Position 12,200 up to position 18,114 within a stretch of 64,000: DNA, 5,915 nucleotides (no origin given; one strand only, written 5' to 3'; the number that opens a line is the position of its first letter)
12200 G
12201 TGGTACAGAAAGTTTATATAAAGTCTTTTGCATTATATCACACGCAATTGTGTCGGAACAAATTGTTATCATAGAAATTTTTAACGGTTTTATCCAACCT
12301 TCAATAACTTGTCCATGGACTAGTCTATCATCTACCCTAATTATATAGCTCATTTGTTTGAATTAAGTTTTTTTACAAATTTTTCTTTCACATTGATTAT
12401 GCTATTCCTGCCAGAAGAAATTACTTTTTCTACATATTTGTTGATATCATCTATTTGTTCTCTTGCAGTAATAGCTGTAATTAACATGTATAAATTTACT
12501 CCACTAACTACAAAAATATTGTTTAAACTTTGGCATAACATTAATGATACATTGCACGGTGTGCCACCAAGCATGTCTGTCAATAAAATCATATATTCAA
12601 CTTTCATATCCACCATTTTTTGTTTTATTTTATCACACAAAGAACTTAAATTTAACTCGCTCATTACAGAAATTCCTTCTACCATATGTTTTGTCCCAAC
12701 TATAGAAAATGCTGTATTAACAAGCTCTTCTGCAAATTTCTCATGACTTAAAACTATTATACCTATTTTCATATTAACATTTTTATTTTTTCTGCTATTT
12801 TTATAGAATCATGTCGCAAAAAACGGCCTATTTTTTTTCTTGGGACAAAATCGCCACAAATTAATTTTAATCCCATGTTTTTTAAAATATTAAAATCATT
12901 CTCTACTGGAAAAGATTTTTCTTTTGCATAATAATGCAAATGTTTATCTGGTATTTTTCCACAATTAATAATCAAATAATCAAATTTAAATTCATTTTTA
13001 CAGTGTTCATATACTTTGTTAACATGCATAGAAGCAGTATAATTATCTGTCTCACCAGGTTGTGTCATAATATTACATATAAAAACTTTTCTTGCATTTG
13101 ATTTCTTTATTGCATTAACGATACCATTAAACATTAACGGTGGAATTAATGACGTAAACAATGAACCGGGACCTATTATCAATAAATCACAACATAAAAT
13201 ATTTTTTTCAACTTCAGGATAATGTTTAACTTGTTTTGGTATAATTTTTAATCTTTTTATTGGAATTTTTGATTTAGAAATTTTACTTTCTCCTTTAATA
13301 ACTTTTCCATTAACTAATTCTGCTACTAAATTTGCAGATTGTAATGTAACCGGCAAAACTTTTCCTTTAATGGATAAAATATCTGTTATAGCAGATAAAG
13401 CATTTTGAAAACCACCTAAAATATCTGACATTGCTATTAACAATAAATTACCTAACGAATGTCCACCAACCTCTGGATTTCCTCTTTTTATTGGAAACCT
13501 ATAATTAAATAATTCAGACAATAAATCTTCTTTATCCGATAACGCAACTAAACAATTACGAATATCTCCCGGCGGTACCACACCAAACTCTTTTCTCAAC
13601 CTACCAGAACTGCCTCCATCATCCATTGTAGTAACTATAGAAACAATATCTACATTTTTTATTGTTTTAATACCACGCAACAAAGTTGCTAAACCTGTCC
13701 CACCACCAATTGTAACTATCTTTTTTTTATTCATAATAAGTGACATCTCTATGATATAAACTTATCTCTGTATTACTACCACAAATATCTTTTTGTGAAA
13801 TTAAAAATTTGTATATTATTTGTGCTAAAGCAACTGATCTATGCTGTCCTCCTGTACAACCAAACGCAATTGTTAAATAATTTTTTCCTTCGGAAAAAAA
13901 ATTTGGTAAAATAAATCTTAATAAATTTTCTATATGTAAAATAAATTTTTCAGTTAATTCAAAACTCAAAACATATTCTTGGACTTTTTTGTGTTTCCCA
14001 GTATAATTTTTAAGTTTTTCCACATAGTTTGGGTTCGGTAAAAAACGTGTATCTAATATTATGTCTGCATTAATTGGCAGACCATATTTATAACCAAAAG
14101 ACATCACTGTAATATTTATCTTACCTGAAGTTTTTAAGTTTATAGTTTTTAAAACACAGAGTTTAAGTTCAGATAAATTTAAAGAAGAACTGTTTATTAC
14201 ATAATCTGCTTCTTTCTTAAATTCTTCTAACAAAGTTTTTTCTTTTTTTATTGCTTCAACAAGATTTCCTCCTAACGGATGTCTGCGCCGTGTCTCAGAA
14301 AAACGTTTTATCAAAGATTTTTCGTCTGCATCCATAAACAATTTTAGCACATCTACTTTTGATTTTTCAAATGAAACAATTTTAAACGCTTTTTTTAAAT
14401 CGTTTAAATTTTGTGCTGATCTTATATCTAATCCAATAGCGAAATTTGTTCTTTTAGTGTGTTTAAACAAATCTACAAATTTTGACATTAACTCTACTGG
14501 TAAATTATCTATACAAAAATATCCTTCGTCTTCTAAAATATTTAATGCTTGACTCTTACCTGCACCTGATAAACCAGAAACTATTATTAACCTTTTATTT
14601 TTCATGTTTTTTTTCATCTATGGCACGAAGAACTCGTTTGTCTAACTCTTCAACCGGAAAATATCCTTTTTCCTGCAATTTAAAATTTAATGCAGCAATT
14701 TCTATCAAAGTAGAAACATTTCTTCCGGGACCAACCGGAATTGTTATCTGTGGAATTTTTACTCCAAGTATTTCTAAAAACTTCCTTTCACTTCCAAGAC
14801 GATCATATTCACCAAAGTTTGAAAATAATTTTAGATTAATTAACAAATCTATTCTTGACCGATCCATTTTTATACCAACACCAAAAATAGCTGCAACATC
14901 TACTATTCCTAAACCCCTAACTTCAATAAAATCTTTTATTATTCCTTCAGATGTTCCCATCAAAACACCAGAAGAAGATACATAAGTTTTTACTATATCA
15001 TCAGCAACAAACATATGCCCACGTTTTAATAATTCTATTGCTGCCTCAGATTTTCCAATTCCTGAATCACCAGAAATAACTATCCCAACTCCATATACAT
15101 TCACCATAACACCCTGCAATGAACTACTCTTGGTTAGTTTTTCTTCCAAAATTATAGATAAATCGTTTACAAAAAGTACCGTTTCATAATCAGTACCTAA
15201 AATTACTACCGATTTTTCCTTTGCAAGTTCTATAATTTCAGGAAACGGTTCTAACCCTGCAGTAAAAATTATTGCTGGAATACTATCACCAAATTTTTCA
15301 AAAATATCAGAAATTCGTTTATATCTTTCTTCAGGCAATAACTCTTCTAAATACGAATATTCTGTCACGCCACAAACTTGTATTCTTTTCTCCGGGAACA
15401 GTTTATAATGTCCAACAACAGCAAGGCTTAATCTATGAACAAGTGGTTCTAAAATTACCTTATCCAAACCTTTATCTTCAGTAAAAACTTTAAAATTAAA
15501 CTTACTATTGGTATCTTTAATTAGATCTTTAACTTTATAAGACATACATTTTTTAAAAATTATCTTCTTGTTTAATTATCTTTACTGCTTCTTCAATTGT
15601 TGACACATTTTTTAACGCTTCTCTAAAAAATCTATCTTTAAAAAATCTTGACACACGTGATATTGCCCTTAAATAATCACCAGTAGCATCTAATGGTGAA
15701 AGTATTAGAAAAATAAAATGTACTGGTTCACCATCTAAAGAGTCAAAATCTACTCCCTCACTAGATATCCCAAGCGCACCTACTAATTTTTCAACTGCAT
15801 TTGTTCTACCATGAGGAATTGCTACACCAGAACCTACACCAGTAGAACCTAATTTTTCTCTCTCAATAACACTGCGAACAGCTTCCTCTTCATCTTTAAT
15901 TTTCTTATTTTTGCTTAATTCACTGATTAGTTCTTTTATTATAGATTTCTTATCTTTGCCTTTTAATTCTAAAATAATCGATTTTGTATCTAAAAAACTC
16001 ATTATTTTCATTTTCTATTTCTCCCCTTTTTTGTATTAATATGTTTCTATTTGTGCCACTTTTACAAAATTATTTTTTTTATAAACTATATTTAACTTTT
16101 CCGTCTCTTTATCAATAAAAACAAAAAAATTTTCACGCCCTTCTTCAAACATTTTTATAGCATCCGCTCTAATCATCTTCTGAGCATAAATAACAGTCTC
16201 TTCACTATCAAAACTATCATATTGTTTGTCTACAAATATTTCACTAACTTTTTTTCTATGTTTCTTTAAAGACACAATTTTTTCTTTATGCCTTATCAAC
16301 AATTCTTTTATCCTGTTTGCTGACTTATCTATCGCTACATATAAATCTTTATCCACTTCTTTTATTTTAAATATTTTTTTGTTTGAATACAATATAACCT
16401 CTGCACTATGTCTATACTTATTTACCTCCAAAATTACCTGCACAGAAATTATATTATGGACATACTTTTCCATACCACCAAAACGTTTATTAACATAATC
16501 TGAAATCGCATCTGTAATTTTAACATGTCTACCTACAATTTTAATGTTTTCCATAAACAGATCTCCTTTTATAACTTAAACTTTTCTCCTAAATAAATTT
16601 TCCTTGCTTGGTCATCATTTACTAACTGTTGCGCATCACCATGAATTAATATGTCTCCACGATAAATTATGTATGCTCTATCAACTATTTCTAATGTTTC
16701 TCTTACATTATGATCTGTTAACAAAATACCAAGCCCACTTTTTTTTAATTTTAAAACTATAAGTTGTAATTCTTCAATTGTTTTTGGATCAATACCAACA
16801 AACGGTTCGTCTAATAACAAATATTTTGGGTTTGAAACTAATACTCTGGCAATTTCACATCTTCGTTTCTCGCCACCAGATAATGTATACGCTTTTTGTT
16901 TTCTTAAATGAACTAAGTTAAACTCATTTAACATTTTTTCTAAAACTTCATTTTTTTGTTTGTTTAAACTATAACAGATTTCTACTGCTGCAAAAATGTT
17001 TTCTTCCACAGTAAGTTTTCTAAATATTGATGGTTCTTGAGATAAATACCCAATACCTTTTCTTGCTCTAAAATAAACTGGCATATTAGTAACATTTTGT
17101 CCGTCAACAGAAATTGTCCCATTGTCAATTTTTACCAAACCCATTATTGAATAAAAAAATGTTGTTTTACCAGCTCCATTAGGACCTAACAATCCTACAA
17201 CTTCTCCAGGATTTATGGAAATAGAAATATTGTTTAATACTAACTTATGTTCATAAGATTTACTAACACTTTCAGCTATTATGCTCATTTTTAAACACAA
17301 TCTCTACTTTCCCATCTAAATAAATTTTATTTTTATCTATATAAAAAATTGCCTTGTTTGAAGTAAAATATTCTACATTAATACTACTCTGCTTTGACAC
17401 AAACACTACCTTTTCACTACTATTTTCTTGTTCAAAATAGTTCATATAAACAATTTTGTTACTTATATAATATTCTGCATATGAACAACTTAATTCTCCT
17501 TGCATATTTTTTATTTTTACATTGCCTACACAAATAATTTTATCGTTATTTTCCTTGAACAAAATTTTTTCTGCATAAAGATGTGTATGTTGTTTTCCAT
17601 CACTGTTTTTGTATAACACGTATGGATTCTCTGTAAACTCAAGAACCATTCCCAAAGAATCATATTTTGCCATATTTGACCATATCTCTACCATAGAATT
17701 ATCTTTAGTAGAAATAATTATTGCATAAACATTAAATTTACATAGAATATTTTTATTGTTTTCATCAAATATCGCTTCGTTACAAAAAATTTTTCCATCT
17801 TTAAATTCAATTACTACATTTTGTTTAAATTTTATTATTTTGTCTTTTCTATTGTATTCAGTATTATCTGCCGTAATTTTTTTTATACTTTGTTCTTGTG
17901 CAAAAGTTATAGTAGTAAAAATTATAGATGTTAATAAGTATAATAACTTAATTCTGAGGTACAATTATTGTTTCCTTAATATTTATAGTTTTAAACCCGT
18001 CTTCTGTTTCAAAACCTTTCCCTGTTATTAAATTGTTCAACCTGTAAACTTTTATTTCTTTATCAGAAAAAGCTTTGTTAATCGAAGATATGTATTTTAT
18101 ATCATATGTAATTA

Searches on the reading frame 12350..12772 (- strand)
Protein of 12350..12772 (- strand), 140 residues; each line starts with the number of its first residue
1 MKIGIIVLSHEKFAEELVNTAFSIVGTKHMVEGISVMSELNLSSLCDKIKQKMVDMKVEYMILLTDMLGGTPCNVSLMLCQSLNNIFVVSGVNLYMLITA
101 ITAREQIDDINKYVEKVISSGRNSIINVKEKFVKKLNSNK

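Call 4: search_protein_families(library=pfam, proteins=[window:12350-12772:-])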
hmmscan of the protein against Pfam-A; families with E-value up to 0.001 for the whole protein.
window:12350-12772:- (140 aa): 1 family
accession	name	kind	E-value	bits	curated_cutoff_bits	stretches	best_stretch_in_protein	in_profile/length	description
PF03610.21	EIIA-man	-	8.2e-18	65.1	21.4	1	4-117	1-115/116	PTS system fructose IIA component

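Call 5: search_protein_families(library=ncbifam, proteins=[window:12350-12772:-])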
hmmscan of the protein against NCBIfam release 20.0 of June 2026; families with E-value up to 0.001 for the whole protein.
window:12350-12772:- (140 aa): 3 families
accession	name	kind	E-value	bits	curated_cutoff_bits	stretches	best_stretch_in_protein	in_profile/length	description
NF040761.1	AgaF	equivalog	1.9e-23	83.2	130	1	3-135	2-134/144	PTS galactosamine/N-acetylgalactosamine transporter subunit IIA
NF011670.1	PRK15088.1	equivalog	7.6e-19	67.8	400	1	1-136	1-137/323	PTS mannose transporter subunit IIAB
TIGR00824.1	EIIA-man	subfamily_domain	1.1e-13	51.3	98.35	1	3-115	2-114/116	mannose/fructose/sorbose PTS transporter subunit IIA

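Call 47: search_solved_structures(query=window:12350-12772:-, max_evalue=0.01, show_alignments=2)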
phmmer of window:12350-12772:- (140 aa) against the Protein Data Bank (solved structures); distinct sequences matched with E-value up to 0.01: 12.
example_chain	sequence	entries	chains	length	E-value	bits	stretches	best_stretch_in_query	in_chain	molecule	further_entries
4tkz_A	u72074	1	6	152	5.1e-15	58.9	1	3-128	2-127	Putative uncharacterized protein gbs1890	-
3bed_A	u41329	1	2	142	4.6e-12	49.3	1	1-121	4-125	PTS system, IIA component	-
5t3u_A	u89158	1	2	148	2.5e-11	46.9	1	4-132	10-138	PTS system, IIA component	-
1vrc_A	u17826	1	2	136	2.8e-10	43.6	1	1-131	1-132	PTS system, mannose-specific IIAB component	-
1vsq_A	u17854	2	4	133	5.7e-10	42.6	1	3-131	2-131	Mannose-specific phosphotransferase enzyme IIA component | PTS system mannose-specific EIIAB component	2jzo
1pdo_A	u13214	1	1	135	6.4e-10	42.4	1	3-131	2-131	MANNOSE PERMEASE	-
2jzn_A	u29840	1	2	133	3.9e-09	39.9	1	5-131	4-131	Mannose-specific phosphotransferase enzyme IIA component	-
3lfh_A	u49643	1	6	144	3.4e-08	36.9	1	5-136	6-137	Phosphotransferase system, mannose/fructose-specific component IIA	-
5im4_F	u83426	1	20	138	7.9e-08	35.7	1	5-130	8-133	Phosphotransferase system, mannose/fructose-specific component IIA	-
6fmg_A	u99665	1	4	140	8.1e-07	32.4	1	3-119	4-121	PTS system mannose-specific transporter subunit IIAB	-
3ipr_A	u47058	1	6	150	1.4e-06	31.6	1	3-125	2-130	PTS system, IIA component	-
3mtq_A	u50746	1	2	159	0.0042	20.4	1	3-127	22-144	putative phosphoenolpyruvate-dependent sugar phosphotransferase system (PTS) permease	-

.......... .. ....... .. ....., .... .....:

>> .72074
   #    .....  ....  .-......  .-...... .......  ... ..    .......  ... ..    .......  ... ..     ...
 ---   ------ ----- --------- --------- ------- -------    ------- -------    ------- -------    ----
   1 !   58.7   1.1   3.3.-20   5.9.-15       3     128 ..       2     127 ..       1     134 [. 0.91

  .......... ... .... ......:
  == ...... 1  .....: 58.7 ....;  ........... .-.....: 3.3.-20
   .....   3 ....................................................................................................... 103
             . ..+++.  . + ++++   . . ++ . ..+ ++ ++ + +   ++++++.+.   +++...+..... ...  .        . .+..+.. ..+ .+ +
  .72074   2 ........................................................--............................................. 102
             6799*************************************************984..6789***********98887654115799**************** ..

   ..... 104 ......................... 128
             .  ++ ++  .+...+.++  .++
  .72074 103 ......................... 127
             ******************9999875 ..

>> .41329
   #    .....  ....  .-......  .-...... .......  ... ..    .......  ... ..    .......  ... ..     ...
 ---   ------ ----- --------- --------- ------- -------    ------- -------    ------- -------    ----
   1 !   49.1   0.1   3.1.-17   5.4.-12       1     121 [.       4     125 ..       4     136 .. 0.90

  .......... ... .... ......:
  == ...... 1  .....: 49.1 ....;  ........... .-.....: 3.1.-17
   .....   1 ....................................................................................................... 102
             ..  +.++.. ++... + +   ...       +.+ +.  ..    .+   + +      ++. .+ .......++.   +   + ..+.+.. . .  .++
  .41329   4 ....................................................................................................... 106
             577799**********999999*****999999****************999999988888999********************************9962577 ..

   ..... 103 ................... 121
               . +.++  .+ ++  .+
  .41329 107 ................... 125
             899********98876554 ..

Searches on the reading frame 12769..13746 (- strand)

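Call 4: search_protein_families(library=pfam, proteins=[window:12769-13746:-])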
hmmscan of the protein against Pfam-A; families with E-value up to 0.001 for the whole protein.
window:12769-13746:- (325 aa): 1 family
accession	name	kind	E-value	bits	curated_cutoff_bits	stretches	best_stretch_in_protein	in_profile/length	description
PF01933.23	CofD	-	1.6e-98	330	30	1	10-300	1-289/290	2-phospho-L-lactate transferase CofD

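Call 5: search_protein_families(library=ncbifam, proteins=[window:12769-13746:-])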
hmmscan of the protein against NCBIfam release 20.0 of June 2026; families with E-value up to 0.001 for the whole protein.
window:12769-13746:- (325 aa): 2 families
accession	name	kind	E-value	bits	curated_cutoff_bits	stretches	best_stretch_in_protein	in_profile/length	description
TIGR01826.1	CofD_related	subfamily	4.6e-99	331.8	196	1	10-323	1-307/310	uridine diphosphate-N-acetylglucosamine-binding protein YvcK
TIGR04357.1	CofD_rel_GAK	hypoth_equivalog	2.6e-30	106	340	2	95-303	135-351/368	GAK system CofD-like protein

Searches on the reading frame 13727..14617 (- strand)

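Call 4: search_protein_families(library=pfam, proteins=[window:13727-14617:-])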
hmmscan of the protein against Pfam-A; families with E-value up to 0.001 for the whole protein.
window:13727-14617:- (296 aa): 2 families
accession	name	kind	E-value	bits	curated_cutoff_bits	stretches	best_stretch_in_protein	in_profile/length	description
PF22740.1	PapZ_C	-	3.5e-41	140.6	27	1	168-292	2-120/121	RapZ C-terminal domain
PF03668.21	RapZ-like_N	-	5.9e-40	137.1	25.4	1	10-155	3-150/158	RapZ-like N-terminal domain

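Call 5: search_protein_families(library=ncbifam, proteins=[window:13727-14617:-])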
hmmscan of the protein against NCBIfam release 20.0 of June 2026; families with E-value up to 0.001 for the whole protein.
window:13727-14617:- (296 aa): 1 family
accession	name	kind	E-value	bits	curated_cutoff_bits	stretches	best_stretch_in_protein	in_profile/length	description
NF003828.1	PRK05416.1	equivalog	9.8e-96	320.5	244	1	10-291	1-277/278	RNase adapter RapZ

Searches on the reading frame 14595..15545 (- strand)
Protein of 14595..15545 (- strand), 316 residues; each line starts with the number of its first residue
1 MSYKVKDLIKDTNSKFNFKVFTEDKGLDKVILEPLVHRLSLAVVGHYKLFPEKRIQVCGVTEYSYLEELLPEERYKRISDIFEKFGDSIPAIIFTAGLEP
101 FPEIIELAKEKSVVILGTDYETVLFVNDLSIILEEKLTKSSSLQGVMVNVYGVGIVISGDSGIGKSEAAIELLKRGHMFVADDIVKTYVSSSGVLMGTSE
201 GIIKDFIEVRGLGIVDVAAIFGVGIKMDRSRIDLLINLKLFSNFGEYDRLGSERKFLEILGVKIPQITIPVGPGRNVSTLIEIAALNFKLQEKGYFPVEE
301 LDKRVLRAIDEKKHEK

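Call 4: search_protein_families(library=pfam, proteins=[window:14595-15545:-])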
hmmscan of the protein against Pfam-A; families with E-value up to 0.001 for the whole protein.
window:14595-15545:- (316 aa): 3 families
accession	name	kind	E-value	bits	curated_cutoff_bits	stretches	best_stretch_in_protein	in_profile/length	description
PF07475.17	Hpr_kinase_C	-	5e-59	199.1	33.3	1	135-304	1-170/171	HPr Serine kinase C-terminal domain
PF02603.21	Hpr_kinase_N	-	2.8e-28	98.9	24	1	4-133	2-125/125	HPr Serine kinase N terminus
PF07085.17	DRTGG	-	0.00013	22.2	25.2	1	89-124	62-97/105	DRTGG domain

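Call 5: search_protein_families(library=ncbifam, proteins=[window:14595-15545:-])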
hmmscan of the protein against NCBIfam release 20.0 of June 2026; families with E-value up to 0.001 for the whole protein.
window:14595-15545:- (316 aa): 3 families
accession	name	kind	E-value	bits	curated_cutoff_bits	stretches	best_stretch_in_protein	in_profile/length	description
TIGR00679.1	hpr-ser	equivalog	2.5e-95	319.2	240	1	4-308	2-299/300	HPr(Ser) kinase/phosphatase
NF003883.0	PRK05428.2-1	equivalog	1.9e-34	118.7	252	1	143-312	18-184/189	HPr kinase/phosphorylase-related protein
TIGR04355.1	HprK_rel_B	hypoth_equivalog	7.9e-06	25.2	200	1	122-189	127-193/351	HprK-related kinase B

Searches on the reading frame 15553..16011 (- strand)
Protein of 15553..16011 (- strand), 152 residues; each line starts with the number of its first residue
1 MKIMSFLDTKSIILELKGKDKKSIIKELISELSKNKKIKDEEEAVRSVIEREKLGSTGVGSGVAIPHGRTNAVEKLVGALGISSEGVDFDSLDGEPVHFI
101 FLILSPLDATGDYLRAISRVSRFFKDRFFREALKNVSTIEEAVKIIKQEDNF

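Call 64: search_protein_families(library=pfam, proteins=[window:15553-16011:-], max_evalue=0.0001)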
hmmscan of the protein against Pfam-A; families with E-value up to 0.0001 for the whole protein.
window:15553-16011:- (152 aa): 1 family
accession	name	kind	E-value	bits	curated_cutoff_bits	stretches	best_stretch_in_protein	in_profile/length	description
PF00359.27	PTS_EIIA_2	-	4.2e-37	127.7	27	1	6-148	2-143/144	Phosphoenolpyruvate-dependent sugar phosphotransferase system, EIIA 2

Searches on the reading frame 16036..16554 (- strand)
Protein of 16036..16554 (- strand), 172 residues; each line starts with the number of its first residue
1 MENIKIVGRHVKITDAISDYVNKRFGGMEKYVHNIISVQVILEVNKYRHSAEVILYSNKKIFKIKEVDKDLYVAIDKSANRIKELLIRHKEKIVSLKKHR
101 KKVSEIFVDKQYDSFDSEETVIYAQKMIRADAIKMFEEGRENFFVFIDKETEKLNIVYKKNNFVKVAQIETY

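Call 64: search_protein_families(library=pfam, proteins=[window:16036-16554:-], max_evalue=0.0001)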
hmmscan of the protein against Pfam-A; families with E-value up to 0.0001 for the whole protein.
window:16036-16554:- (172 aa): 2 families
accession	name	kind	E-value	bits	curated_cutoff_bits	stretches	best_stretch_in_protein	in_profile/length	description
PF02482.25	Ribosomal_S30AE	-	1.1e-17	64.9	23.7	1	4-93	1-87/88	Sigma 54 modulation protein / S30EA ribosomal protein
PF16321.10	Ribosom_S30AE_C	-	3.4e-08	33.5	25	1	122-162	12-52/57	Sigma 54 modulation/S30EA ribosomal protein C terminus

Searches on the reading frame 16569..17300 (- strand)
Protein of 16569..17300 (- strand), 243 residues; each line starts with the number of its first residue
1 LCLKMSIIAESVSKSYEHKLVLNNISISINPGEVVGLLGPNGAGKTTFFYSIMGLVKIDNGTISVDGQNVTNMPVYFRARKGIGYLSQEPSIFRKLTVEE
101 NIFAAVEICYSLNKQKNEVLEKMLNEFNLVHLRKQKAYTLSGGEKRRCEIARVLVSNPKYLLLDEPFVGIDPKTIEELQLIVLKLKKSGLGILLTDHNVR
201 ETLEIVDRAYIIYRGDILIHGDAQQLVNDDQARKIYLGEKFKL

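Call 64: search_protein_families(library=pfam, proteins=[window:16569-17300:-], max_evalue=0.0001)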
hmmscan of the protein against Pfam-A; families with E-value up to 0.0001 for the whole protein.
window:16569-17300:- (243 aa): 2 families
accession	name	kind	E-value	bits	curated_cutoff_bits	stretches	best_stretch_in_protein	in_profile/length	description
PF00005.33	ABC_tran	-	8.8e-39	133.7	25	1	22-167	1-136/137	ABC transporter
PF13304.12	AAA_21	-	1.4e-07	32.4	27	0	131-198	229-299/304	AAA domain, putative AbiEii toxin, Type IV TA system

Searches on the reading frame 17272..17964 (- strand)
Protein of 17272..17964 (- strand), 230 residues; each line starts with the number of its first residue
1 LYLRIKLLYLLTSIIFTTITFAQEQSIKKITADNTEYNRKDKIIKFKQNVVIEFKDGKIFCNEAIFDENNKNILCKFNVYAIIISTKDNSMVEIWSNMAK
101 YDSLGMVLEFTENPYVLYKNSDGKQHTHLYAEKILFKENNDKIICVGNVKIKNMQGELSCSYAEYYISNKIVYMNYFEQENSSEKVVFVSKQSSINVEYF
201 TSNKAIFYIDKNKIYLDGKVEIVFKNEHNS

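Call 64: search_protein_families(library=pfam, proteins=[window:17272-17964:-], max_evalue=0.0001)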
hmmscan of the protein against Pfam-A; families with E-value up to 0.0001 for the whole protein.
window:17272-17964:- (230 aa): 2 families
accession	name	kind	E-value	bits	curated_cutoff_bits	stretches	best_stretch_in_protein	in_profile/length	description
PF06835.18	LptC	-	8.3e-07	29.2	21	0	19-53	76-110/175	Lipopolysaccharide-assembly, LptC-related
PF13100.11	OstA_2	-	6.9e-05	23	21.2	0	33-109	12-83/158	OstA-like protein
